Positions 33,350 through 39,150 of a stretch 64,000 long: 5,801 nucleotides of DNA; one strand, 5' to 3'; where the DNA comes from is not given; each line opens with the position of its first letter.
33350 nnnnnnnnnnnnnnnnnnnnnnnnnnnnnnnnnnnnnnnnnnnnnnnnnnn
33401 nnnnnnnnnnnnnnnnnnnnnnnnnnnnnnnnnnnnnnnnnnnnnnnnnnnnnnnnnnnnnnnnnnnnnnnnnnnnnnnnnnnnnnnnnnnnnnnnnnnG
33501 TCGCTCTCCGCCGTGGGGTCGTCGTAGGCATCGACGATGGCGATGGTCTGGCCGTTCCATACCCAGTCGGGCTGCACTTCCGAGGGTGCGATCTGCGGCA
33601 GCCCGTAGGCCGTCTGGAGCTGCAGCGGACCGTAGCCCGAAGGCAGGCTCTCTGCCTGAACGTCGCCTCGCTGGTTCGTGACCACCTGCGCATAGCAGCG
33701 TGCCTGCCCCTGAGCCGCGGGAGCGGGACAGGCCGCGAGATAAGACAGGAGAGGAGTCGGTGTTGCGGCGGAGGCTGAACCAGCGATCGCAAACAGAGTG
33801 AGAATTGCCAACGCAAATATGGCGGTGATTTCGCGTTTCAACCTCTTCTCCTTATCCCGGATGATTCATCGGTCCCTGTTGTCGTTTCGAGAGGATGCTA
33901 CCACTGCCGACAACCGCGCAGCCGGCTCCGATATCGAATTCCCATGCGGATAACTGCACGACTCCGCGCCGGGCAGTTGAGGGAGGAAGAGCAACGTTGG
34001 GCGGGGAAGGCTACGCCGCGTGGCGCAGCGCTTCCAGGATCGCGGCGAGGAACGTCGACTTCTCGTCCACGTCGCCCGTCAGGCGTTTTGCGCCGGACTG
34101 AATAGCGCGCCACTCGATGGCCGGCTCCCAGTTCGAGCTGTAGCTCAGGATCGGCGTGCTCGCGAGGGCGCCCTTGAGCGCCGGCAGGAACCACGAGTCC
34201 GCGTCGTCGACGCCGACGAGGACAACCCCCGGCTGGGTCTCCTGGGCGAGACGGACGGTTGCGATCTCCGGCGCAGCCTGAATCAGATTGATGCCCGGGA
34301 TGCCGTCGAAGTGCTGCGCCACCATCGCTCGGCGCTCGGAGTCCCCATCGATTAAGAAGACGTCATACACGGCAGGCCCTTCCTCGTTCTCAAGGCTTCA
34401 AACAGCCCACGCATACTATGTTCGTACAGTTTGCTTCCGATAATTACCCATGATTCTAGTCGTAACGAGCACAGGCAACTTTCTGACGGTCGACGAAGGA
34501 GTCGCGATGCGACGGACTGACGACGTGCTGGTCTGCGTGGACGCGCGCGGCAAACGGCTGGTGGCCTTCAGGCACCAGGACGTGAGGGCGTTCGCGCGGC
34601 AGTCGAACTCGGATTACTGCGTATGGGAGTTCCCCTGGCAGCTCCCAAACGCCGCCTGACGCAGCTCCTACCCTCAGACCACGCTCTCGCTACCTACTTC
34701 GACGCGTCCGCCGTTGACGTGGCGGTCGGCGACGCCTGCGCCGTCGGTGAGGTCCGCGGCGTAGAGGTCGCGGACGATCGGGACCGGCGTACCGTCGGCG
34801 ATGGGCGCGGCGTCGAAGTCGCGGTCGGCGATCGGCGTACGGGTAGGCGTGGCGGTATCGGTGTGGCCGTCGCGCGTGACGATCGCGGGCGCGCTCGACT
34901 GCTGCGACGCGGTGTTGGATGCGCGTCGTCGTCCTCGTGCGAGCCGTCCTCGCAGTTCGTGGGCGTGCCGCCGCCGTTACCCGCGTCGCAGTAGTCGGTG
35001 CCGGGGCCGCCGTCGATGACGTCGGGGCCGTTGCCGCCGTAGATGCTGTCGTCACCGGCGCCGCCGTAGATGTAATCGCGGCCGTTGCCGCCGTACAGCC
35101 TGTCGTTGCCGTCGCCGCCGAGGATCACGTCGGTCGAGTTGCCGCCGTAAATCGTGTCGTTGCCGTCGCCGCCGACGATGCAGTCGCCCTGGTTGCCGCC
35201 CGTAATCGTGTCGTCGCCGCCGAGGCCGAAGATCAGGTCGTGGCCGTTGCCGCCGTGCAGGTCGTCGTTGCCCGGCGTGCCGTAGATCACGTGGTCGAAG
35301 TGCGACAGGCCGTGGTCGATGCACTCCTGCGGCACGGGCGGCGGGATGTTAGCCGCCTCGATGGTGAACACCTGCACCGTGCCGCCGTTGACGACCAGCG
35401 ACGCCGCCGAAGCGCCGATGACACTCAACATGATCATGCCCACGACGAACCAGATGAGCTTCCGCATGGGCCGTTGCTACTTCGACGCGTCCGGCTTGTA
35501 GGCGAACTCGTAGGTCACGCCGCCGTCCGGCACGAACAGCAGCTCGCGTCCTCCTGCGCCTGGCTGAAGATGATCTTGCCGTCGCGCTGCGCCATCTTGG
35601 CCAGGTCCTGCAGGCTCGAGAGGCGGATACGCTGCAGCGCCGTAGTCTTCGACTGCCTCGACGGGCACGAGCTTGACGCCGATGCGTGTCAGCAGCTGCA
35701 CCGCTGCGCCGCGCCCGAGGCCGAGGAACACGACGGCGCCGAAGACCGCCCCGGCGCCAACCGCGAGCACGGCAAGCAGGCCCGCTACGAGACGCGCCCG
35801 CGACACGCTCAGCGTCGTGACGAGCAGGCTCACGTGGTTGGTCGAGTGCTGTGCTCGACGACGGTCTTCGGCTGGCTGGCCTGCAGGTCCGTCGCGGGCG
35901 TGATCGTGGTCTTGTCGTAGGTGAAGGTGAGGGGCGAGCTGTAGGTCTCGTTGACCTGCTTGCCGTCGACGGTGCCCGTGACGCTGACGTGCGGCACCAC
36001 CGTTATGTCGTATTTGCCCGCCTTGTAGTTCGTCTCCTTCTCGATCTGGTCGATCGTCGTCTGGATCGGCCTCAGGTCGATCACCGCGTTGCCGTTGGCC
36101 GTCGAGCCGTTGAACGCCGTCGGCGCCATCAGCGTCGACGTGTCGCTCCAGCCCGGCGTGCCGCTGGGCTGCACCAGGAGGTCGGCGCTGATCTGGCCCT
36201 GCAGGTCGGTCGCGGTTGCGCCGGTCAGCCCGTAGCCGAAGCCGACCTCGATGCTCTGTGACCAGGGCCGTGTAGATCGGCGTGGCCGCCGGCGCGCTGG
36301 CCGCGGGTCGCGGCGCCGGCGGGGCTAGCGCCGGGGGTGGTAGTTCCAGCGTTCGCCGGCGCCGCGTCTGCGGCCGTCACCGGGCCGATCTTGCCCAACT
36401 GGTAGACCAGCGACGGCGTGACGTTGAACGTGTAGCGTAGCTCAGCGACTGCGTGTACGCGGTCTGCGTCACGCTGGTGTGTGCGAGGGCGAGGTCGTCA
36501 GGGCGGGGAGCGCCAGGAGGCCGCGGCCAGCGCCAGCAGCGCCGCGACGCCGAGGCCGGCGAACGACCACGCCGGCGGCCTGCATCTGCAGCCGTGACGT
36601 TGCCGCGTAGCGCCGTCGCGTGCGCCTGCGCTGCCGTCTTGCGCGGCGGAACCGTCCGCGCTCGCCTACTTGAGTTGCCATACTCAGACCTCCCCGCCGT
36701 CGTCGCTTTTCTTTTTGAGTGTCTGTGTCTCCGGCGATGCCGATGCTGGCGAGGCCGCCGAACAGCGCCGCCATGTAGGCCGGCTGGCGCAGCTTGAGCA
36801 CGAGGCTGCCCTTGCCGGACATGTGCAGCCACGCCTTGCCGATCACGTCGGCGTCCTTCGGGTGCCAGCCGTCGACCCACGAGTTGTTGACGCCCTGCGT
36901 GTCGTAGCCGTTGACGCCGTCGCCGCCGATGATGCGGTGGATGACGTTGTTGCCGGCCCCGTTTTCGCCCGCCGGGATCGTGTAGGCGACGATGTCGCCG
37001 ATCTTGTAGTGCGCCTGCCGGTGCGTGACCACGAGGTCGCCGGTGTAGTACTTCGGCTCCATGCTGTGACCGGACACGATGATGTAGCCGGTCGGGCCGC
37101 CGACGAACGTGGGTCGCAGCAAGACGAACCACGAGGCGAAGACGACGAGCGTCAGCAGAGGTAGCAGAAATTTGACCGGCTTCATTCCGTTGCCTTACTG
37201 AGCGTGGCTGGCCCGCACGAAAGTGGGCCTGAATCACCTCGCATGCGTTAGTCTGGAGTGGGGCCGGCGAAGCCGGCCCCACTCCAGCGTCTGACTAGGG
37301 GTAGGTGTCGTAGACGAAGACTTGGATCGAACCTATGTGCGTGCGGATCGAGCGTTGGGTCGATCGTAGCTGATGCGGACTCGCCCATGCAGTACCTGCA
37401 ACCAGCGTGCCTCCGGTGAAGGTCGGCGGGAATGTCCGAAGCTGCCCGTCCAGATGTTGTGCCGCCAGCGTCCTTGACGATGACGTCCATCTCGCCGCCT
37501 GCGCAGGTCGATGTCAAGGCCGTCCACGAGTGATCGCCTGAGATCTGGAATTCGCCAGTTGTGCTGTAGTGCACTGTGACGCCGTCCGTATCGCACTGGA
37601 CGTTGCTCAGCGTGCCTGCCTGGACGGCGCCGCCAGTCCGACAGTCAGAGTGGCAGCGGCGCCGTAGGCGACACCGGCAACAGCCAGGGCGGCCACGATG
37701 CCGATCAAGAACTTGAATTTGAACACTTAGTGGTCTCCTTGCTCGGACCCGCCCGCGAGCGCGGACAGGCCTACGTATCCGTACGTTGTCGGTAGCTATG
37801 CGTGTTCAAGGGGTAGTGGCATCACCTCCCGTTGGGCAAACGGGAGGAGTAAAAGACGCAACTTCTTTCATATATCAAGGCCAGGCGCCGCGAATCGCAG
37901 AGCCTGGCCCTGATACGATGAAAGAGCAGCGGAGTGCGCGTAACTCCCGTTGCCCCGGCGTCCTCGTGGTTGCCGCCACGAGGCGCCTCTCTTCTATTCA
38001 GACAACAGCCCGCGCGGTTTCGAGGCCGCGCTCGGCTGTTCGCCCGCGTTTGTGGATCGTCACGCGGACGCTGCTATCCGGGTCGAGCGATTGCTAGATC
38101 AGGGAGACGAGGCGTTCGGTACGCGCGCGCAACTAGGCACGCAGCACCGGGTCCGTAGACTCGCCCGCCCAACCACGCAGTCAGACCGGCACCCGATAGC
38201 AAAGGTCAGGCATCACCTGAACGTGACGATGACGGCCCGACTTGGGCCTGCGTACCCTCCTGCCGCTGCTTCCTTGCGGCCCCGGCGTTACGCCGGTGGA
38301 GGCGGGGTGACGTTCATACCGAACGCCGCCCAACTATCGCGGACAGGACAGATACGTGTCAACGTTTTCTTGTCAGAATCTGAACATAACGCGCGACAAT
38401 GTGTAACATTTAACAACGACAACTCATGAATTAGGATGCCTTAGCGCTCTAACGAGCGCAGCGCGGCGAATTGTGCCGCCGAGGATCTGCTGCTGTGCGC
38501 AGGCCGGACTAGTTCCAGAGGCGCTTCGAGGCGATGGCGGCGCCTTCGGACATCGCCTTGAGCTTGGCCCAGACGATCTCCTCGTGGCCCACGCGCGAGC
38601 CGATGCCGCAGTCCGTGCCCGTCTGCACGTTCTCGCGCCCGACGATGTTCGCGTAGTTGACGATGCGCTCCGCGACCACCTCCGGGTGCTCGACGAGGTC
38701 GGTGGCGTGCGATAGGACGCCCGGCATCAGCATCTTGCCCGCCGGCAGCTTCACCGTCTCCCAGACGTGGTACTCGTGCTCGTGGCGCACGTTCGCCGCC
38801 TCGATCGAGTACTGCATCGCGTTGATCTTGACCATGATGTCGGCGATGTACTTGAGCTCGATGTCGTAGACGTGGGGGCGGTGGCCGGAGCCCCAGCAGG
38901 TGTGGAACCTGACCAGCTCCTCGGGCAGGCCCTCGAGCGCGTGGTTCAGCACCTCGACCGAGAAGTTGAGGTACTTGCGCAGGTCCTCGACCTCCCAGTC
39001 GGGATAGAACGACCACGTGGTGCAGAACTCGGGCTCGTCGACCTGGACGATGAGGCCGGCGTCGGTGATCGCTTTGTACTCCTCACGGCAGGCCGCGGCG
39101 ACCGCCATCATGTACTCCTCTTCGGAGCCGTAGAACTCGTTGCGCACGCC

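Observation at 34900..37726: About ten frame disruptions within 3 kb of the fibre-like locus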

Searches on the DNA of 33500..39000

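Call 40: search_rna_families(source=window, start=33500, end=39000, threshold=evalue, max_evalue=0.1)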
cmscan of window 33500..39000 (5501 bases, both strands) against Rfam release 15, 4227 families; matches with E-value up to 0.1: 0.
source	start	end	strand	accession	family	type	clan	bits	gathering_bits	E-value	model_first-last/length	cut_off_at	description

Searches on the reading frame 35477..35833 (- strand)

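Call 6: search_protein_families(library=pfam, proteins=[window:35477-35833:-], max_evalue=0.1)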
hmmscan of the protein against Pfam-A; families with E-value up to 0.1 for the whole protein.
window:35477-35833:- (118 aa): 1 family
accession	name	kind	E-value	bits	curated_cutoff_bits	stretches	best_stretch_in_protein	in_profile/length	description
PF13549.11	ATP-grasp_5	-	0.079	12.7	27.6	1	22-60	113-150/221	ATP-grasp domain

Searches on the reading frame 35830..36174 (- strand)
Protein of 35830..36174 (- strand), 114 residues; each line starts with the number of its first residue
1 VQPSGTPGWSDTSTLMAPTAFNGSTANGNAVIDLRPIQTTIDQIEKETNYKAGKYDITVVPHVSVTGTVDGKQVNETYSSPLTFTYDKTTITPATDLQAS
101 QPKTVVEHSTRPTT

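Call 6: search_protein_families(library=pfam, proteins=[window:35830-36174:-], max_evalue=0.1)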
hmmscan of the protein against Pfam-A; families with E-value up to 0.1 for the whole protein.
window:35830-36174:- (114 aa): 2 families
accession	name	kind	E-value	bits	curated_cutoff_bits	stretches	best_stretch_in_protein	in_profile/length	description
PF17231.7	DUF5305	-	5.9e-08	32.8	29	1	9-110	1-105/217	Family of unknown function (DUF5305)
PF20047.4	DUF6449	-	0.042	14.1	23.5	1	22-58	5-41/152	Domain of unknown function (DUF6449)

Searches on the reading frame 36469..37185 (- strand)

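Call 6: search_protein_families(library=pfam, proteins=[window:36469-37185:-], max_evalue=0.1)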
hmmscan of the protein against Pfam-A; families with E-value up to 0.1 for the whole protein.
window:36469-37185:- (238 aa): 2 families
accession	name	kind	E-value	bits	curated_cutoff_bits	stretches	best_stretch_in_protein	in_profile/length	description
PF00717.28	Peptidase_S24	-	6.9e-06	26.2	23.3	1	29-70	32-73/116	Peptidase S24-like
PF10502.14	Peptidase_S26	-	8e-05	23.1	22.9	1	12-90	6-82/168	Signal peptidase, peptidase S26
